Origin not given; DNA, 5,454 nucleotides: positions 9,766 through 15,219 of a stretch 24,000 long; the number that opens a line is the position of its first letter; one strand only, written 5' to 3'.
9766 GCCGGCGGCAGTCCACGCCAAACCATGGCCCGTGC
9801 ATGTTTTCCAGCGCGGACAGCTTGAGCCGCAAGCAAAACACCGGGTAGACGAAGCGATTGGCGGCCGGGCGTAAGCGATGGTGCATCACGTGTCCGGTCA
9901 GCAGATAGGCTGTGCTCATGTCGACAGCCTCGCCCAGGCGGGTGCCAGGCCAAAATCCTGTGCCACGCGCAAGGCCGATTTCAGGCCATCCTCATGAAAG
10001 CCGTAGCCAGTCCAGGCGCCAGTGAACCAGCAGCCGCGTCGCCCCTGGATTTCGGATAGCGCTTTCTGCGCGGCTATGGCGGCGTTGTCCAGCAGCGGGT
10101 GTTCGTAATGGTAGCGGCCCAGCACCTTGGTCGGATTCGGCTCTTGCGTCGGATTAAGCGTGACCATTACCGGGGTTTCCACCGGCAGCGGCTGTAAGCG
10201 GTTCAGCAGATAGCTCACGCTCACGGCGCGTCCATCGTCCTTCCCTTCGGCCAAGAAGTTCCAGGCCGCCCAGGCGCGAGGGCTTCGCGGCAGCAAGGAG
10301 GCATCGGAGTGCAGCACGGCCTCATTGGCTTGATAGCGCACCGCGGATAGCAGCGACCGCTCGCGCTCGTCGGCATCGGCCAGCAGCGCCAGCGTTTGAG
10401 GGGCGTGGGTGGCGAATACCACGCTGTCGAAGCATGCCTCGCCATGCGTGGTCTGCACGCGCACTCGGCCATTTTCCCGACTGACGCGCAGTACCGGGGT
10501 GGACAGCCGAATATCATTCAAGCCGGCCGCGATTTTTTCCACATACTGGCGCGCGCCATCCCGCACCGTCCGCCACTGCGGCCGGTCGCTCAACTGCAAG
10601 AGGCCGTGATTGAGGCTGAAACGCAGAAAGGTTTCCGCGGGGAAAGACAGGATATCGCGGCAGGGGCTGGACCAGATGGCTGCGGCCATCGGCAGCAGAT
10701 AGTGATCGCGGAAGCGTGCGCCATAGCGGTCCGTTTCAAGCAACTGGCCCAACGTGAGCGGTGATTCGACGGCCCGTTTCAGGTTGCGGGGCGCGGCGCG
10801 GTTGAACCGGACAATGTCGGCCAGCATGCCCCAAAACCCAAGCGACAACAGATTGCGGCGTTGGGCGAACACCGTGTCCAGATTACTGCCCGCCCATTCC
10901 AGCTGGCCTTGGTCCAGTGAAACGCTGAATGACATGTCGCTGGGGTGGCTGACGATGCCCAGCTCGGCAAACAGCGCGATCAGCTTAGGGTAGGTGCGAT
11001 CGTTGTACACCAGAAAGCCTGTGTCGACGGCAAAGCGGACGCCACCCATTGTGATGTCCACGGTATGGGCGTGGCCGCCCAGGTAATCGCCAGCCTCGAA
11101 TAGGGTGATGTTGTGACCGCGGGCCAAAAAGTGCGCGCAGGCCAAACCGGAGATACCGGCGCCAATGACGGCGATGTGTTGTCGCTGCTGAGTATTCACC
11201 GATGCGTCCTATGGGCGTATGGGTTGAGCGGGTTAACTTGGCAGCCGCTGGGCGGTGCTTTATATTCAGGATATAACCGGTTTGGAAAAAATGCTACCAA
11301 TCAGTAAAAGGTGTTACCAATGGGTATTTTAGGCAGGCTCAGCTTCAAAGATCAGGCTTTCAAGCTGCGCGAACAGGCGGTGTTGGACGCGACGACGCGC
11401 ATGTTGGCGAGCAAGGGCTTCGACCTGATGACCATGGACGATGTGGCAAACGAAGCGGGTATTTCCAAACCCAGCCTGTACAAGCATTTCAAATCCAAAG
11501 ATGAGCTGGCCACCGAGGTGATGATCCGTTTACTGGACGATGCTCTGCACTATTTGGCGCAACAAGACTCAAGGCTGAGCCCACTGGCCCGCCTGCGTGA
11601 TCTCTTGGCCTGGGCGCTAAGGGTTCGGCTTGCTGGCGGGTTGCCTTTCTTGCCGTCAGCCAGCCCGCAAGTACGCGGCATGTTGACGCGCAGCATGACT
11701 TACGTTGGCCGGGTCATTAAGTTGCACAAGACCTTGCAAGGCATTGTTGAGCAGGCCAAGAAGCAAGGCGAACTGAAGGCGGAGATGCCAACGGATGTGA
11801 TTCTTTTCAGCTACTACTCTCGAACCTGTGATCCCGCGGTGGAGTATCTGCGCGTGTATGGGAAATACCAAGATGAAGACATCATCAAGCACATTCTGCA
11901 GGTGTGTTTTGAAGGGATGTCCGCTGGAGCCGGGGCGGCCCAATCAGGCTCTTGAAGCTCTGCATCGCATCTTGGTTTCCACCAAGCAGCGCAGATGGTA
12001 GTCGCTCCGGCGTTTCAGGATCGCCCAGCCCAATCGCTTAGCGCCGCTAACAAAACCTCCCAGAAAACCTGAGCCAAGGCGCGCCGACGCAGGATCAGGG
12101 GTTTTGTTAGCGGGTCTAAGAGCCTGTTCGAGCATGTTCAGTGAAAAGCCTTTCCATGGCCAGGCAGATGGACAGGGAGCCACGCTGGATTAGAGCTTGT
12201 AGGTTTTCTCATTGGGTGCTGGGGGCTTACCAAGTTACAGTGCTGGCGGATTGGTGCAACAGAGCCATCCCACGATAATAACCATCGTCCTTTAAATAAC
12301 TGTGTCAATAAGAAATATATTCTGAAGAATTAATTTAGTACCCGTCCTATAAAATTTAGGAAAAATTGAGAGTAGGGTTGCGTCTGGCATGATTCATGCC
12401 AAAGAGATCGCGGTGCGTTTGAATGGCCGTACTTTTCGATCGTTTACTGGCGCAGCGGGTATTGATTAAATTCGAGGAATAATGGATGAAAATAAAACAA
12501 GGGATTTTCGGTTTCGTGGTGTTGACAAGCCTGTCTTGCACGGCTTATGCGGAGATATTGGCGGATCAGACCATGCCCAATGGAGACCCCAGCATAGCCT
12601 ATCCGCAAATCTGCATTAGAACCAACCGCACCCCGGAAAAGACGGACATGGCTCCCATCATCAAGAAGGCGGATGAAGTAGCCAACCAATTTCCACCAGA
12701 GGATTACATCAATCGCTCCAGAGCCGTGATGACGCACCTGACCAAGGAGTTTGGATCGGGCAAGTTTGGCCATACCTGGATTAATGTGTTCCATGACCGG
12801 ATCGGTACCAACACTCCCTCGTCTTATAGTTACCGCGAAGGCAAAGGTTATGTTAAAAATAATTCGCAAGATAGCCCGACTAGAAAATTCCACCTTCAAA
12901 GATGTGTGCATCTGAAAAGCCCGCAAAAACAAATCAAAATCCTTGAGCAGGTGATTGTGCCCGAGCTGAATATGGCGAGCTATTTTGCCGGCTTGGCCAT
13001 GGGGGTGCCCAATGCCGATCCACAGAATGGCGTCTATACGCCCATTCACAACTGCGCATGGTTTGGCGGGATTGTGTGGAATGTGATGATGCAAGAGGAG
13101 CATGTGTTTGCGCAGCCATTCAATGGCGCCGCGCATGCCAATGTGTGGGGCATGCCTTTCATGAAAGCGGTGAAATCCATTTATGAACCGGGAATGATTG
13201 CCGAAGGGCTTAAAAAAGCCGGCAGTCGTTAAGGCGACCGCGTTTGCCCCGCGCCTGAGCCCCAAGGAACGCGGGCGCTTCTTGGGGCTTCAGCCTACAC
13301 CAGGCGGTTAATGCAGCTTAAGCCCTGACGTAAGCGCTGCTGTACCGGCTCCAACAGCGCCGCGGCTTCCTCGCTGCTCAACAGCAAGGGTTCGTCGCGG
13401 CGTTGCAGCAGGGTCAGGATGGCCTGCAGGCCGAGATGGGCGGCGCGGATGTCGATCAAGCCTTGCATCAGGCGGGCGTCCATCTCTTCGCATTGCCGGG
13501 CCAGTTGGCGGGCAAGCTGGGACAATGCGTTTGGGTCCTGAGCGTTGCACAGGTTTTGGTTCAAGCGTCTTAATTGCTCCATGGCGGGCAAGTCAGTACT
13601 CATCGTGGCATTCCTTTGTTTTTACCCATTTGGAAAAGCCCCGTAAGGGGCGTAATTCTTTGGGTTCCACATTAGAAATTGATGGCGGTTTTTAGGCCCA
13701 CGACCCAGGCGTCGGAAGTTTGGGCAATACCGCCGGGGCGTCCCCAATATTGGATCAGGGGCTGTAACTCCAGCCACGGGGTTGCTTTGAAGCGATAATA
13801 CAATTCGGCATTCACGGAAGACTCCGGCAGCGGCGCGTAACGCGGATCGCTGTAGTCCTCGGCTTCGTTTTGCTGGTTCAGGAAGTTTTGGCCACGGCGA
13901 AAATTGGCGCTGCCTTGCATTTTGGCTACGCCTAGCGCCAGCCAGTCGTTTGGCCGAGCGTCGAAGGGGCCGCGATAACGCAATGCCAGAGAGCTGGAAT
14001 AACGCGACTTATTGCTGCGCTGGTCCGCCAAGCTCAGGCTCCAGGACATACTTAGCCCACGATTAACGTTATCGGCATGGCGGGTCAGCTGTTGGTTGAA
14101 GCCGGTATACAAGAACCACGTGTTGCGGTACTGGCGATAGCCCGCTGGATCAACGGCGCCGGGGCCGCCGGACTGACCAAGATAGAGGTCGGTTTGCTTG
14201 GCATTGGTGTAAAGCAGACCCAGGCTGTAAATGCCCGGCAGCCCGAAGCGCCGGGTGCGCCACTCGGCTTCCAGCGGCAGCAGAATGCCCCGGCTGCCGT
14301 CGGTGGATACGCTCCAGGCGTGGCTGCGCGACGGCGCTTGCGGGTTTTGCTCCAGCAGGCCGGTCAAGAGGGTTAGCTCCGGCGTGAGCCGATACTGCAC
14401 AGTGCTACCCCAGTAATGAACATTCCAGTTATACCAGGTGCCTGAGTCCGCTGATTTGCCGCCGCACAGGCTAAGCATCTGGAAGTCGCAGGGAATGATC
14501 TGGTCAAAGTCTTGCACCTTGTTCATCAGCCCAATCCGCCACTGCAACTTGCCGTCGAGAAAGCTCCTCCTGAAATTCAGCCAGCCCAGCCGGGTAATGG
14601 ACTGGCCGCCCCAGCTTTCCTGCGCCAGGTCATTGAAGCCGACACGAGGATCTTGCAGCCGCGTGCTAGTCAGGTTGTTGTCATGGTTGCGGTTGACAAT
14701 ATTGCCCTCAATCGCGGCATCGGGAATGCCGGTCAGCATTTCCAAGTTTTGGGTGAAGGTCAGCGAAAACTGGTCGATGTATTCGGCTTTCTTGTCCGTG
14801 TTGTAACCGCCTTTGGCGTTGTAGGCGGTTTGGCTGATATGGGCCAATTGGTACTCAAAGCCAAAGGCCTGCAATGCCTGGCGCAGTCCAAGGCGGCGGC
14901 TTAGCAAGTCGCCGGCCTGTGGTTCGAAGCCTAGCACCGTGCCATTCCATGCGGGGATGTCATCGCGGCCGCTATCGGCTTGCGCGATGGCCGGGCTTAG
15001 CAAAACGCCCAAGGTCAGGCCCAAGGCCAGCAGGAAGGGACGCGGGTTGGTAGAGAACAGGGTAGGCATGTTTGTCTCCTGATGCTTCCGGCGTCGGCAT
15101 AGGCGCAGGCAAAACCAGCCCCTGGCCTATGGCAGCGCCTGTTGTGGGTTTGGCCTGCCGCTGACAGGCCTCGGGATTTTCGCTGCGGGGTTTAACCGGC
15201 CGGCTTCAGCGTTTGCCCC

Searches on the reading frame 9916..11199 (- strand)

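Call 72: search_protein_families(library=pfam, proteins=[window:9916-11199:-], max_evalue=0.001)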
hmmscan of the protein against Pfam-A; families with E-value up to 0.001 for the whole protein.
window:9916-11199:- (427 aa): 5 families
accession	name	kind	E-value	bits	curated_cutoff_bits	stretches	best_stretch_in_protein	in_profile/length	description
PF01593.30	Amino_oxidase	-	2e-21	77.2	19.8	1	16-268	1-258/443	Flavin containing amine oxidoreductase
PF13450.12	NAD_binding_8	-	5.5e-15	55.8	21.9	1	11-80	1-68/68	NAD(P)-binding Rossmann-like domain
PF01266.30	DAO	-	8.6e-13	49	27.9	1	9-53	2-49/353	FAD dependent oxidoreductase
PF07992.20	Pyr_redox_2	-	8.4e-06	25.8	26.1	0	8-41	2-32/291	Pyridine nucleotide-disulphide oxidoreductase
PF00890.30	FAD_binding_2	-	0.00036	20.3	20.4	1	9-45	2-39/414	FAD binding domain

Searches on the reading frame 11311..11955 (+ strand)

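Call 72: search_protein_families(library=pfam, proteins=[window:11311-11955:+], max_evalue=0.001)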
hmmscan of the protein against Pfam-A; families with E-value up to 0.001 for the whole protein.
window:11311-11955:+ (214 aa): 1 family
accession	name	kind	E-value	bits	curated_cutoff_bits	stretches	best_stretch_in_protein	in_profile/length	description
PF00440.29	TetR_N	-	1.3e-16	60.5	24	1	25-70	2-47/47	Bacterial regulatory proteins, tetR family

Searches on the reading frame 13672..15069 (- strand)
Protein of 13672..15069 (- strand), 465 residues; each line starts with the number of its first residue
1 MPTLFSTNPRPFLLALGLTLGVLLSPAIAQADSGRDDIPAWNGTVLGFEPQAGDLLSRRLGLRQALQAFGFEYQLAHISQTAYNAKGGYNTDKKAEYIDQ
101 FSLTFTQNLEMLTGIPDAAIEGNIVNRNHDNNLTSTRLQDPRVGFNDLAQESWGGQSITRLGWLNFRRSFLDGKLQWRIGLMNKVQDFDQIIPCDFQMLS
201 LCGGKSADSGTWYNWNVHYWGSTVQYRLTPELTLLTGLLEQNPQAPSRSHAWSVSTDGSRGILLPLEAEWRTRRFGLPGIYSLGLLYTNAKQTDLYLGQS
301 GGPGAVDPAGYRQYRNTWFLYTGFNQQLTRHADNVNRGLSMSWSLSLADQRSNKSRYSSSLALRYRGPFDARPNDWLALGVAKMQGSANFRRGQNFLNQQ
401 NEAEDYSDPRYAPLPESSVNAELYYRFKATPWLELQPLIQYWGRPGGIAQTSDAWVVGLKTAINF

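Call 102: search_protein_families(library=pfam, proteins=[window:13672-15069:-], max_evalue=0.001)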
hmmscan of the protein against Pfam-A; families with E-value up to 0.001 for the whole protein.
window:13672-15069:- (465 aa): 1 family
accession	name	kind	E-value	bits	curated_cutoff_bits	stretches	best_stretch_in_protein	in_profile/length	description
PF04966.18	OprB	-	7.4e-71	239.9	22.9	1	93-465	2-372/372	Carbohydrate-selective porin, OprB family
